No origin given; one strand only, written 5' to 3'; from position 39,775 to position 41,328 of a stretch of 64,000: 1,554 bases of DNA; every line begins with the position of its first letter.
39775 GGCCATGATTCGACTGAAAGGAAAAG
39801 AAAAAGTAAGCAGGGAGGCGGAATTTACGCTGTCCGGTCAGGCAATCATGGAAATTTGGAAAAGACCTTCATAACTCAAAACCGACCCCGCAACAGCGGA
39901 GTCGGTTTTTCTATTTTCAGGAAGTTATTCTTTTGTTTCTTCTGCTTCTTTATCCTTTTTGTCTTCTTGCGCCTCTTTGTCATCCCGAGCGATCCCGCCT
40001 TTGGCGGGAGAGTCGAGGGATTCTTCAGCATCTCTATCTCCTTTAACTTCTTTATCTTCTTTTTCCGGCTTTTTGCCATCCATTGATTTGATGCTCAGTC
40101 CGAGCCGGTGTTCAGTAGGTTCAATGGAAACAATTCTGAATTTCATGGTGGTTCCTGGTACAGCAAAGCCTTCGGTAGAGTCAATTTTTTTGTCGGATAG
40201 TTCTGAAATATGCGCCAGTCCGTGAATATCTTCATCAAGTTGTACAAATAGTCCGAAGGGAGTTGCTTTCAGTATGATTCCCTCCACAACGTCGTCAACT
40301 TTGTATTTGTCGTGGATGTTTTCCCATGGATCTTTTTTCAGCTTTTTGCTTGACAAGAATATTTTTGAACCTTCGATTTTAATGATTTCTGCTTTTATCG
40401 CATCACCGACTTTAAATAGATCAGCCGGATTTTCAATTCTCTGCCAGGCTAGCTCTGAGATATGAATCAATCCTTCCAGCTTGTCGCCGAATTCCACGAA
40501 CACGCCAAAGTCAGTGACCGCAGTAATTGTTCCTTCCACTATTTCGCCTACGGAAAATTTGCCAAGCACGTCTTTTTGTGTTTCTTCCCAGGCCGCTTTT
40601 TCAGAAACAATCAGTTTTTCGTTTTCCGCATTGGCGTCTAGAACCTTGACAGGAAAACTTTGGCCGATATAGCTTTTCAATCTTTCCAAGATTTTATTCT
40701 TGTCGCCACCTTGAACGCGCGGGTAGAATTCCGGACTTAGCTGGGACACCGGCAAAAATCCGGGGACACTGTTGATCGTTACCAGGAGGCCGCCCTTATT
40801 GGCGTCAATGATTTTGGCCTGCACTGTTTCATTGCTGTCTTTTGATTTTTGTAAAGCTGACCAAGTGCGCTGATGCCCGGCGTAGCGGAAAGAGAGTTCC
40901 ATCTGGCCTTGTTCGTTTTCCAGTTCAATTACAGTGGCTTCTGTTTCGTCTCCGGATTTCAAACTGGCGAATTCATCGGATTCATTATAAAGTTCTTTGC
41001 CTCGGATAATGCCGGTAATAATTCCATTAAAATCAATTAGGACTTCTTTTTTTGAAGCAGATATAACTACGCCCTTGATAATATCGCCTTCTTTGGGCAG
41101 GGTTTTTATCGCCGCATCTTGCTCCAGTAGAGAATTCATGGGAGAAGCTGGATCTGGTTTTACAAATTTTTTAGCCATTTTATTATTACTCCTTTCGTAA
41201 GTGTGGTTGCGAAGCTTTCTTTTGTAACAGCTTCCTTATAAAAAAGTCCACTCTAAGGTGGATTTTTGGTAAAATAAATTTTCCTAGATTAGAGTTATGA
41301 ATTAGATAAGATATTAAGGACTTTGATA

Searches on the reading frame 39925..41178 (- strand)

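Call 91: search_protein_families(library=pfam, proteins=[window:39925-41178:-])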
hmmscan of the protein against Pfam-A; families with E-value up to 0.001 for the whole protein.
window:39925-41178:- (417 aa): 6 families
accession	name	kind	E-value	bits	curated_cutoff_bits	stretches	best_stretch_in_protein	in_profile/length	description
PF00575.29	S1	-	6.1e-48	161.5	22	4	207-271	1-65/74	S1 RNA binding domain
PF23459.1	S1_RRP5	-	9e-17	61.9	27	2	295-362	4-71/72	RRP5 S1 domain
PF17092.11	PCB_OB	-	7.6e-08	33.5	27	0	193-262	17-94/111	Penicillin-binding protein OB-like domain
PF21710.3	Spt6_S1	-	1.1e-05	26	27.5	0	207-273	13-80/91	Spt6, S1/OB domain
PF13509.12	S1_2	-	0.00019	21.9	21.8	0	210-244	1-35/61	S1 domain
PF24685.1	OB_RRP5_4th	-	0.00039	20.8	31.5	0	315-356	34-75/92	RRP5 OB-fold domain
